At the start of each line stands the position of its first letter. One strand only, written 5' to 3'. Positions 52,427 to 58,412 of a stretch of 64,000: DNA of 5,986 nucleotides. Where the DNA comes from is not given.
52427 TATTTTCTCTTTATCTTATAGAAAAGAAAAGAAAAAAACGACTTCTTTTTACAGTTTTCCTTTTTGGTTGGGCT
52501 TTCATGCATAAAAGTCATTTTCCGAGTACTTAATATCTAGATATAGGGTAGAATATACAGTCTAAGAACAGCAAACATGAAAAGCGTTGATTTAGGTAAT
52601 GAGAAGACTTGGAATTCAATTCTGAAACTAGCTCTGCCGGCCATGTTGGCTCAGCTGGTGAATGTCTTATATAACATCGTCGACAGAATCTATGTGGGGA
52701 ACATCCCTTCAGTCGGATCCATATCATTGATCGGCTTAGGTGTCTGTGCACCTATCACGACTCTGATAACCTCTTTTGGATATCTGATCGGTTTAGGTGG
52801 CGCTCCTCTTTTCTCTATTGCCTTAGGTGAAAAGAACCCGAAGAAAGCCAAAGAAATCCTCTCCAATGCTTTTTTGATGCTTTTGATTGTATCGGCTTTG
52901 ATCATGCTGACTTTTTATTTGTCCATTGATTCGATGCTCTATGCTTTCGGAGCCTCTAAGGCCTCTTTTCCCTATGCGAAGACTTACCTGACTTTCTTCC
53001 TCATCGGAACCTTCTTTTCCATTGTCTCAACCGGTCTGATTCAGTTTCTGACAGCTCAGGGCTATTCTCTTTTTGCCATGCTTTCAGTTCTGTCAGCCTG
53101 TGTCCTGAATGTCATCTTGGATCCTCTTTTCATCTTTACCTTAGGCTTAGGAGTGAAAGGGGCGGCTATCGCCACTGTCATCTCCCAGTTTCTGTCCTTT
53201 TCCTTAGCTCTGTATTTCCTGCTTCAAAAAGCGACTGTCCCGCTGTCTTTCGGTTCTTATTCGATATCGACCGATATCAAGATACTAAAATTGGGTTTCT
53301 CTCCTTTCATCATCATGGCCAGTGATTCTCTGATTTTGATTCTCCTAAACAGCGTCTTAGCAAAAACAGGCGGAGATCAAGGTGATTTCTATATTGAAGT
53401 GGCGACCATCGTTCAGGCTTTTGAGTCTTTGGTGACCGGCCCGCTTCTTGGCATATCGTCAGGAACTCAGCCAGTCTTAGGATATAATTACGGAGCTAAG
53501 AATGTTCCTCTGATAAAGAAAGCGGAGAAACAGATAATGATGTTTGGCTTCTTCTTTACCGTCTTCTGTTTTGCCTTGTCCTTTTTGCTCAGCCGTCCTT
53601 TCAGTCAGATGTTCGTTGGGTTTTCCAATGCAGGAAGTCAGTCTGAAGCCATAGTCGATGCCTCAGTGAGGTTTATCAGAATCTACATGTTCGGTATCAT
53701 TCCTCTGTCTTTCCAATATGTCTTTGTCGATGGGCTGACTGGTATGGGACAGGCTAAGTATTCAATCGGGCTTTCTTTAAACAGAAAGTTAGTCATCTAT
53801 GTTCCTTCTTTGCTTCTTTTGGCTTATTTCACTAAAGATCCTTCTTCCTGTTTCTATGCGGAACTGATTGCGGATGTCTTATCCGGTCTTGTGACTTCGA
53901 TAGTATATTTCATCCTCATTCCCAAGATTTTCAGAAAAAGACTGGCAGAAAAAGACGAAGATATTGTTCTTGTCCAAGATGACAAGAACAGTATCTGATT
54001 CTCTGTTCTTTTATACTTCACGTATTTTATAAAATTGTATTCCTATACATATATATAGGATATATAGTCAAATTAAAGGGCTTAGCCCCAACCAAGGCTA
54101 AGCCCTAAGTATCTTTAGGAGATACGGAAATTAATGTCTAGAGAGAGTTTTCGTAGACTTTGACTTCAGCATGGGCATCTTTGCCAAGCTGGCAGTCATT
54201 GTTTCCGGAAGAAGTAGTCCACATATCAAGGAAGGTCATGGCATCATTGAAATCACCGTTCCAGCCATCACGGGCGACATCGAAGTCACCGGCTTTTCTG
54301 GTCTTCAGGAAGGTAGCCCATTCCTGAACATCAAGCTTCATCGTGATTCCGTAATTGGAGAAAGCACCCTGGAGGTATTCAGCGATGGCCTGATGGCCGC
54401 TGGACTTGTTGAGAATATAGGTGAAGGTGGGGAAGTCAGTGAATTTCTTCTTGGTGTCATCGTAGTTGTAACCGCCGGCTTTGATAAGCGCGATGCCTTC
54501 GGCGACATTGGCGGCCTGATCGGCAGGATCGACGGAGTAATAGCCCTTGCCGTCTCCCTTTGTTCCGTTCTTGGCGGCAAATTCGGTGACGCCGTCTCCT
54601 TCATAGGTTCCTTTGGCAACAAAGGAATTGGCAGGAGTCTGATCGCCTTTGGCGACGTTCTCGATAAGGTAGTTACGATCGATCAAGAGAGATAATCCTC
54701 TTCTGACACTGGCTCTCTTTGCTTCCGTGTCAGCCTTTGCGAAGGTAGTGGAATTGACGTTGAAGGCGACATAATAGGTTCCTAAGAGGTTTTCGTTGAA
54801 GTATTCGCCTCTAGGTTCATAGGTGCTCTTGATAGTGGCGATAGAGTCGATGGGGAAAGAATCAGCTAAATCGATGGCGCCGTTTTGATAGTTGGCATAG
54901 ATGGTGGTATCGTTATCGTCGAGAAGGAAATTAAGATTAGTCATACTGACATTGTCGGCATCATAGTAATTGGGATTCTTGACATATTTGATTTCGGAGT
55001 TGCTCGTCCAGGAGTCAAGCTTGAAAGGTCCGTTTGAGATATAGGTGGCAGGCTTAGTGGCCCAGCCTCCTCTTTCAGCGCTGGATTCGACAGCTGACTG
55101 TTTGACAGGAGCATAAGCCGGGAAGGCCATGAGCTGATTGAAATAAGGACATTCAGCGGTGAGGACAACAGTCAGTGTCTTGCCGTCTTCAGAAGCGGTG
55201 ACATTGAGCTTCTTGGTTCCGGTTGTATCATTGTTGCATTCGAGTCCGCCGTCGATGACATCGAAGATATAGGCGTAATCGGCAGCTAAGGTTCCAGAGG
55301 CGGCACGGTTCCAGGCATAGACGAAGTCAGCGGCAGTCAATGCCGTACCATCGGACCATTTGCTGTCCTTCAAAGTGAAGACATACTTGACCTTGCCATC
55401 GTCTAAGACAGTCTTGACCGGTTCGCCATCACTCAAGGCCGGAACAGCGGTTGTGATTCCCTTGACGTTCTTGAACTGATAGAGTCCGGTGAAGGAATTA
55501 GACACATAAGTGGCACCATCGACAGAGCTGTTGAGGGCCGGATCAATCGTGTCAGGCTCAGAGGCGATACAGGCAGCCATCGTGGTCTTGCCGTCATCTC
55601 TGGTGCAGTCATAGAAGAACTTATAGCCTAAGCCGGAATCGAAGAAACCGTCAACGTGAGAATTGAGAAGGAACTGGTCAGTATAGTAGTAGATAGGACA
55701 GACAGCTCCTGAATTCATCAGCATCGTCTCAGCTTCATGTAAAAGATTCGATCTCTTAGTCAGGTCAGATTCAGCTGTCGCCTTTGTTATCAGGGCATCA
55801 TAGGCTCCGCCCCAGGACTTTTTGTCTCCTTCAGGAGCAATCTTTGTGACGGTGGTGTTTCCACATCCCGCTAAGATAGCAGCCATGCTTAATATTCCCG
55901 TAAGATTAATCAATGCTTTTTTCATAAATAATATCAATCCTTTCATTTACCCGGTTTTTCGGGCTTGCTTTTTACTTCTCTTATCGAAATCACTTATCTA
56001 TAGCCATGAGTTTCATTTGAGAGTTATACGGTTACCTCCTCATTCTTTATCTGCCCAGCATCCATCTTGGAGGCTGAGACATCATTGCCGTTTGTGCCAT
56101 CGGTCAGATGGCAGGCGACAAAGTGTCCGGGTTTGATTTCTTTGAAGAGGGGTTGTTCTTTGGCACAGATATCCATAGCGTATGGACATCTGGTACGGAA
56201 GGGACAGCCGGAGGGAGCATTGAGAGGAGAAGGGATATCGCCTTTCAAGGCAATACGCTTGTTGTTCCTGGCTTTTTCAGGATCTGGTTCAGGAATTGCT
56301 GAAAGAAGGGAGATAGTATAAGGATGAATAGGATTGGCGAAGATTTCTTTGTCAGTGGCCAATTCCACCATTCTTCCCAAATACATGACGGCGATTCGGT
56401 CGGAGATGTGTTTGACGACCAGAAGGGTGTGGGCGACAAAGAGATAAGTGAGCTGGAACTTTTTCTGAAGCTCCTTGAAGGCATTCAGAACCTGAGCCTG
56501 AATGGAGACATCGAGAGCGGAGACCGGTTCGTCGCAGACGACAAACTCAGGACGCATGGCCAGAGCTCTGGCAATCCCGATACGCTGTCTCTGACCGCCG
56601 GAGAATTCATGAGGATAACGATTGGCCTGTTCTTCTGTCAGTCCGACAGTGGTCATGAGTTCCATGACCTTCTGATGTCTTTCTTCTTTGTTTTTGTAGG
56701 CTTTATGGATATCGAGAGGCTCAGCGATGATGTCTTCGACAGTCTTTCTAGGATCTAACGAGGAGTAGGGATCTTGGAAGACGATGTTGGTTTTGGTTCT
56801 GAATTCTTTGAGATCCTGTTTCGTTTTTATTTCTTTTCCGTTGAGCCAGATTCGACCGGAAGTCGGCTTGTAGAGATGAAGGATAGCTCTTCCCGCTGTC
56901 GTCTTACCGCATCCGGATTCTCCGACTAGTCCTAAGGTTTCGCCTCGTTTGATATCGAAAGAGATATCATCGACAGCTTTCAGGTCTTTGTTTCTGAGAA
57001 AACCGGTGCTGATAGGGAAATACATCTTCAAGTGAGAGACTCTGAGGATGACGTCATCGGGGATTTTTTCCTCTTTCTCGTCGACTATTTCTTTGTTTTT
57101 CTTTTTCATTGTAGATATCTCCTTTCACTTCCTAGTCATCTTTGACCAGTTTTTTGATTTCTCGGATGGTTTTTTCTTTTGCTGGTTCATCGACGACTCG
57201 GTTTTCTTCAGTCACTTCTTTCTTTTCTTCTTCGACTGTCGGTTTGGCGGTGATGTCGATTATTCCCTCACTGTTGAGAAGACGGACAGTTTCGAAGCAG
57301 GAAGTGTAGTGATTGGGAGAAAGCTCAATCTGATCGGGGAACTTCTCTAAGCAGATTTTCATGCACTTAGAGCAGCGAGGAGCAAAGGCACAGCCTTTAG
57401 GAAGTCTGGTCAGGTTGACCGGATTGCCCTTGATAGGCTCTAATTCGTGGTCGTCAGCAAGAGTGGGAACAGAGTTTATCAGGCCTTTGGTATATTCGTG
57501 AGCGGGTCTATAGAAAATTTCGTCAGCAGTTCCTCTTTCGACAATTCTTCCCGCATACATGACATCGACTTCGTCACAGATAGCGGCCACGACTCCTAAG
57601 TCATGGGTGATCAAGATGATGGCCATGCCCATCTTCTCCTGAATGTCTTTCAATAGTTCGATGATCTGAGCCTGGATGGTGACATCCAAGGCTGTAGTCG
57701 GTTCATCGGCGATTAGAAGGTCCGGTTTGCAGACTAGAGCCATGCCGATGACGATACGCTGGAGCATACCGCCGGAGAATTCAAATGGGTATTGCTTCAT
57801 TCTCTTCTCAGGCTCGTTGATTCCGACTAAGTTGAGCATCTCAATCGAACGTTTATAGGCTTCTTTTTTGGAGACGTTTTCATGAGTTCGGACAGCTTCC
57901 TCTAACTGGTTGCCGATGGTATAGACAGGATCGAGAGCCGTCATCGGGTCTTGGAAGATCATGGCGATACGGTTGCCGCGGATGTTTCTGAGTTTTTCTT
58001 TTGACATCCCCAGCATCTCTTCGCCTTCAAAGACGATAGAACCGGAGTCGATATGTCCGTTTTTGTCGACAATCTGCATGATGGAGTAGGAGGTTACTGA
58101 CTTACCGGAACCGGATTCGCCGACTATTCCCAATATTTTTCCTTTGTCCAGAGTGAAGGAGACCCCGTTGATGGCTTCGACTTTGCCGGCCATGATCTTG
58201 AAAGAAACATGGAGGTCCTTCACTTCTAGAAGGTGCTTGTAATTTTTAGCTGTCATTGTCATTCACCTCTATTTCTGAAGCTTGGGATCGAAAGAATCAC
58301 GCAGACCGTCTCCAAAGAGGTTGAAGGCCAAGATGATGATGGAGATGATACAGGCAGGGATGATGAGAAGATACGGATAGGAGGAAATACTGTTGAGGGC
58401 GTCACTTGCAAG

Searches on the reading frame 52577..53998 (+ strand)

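Call 82: search_protein_families(library=pfam, proteins=[window:52577-53998:+], max_evalue=0.0001)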
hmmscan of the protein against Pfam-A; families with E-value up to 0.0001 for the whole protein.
window:52577-53998:+ (473 aa): 1 family
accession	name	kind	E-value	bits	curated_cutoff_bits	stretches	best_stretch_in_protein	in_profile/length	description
PF01554.23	MatE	-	9.8e-34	116.8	24.9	2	21-184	1-161/161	MatE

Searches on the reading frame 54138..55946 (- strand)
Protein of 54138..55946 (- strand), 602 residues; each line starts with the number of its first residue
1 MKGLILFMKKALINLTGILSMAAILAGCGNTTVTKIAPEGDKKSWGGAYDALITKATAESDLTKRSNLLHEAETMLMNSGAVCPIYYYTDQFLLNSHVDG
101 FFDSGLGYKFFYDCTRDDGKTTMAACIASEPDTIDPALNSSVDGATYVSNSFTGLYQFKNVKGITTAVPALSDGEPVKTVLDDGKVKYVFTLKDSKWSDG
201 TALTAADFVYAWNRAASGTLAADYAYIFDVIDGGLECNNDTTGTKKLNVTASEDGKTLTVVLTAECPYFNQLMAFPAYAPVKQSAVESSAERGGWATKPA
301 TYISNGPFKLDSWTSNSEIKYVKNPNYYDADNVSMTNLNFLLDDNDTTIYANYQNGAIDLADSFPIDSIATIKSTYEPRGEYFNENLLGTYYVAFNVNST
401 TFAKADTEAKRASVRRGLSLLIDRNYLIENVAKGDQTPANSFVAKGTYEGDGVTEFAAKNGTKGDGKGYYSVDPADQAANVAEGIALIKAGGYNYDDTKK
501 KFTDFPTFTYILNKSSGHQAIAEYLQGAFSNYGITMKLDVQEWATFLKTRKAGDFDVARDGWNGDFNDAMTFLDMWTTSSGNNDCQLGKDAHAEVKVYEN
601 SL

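Call 82: search_protein_families(library=pfam, proteins=[window:54138-55946:-], max_evalue=0.0001)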
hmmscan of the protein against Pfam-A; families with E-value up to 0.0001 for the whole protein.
window:54138-55946:- (602 aa): 1 family
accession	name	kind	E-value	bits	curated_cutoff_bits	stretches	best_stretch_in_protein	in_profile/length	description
PF00496.27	SBP_bac_5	-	7.5e-64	216.6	32.4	1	180-583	12-367/368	Bacterial extracellular solute-binding proteins, family 5 Middle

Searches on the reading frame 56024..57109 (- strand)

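Call 82: search_protein_families(library=pfam, proteins=[window:56024-57109:-], max_evalue=0.0001)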
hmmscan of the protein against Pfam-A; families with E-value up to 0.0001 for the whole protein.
window:56024-57109:- (361 aa): 4 families
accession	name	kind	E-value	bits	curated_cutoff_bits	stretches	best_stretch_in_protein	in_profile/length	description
PF00005.33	ABC_tran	-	2e-36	126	25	1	47-196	2-136/137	ABC transporter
PF08352.17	oligo_HPY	-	3.1e-20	72.8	27.1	1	248-315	1-65/65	Oligopeptide/dipeptide transporter, C-terminal region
PF02463.25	SMC_N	-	8.5e-06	25.8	40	1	51-229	20-199/220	RecF/RecN/SMC N terminal domain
PF13304.12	AAA_21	-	4.4e-05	24.1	27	0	160-220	229-293/304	AAA domain, putative AbiEii toxin, Type IV TA system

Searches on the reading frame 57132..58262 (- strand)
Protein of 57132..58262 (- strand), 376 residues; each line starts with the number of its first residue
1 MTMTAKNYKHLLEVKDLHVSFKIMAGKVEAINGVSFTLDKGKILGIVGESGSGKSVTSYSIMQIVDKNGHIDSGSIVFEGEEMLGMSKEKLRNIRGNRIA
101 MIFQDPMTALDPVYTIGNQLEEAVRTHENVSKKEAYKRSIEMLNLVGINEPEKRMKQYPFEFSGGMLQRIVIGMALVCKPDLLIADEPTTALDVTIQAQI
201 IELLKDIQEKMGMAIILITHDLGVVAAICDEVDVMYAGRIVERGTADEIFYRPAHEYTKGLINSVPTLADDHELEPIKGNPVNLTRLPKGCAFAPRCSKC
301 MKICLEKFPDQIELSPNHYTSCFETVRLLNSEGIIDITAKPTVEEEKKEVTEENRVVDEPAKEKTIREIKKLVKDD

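Call 82: search_protein_families(library=pfam, proteins=[window:57132-58262:-], max_evalue=0.0001)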
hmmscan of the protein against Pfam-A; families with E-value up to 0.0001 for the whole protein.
window:57132-58262:- (376 aa): 3 families
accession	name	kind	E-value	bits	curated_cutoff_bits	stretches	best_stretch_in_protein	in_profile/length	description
PF00005.33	ABC_tran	-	7.4e-27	95.1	25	1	32-190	2-137/137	ABC transporter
PF08352.17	oligo_HPY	-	3.1e-20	72.7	27.1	1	241-304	1-65/65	Oligopeptide/dipeptide transporter, C-terminal region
PF13304.12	AAA_21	-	1e-07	32.8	27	1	132-225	210-303/304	AAA domain, putative AbiEii toxin, Type IV TA system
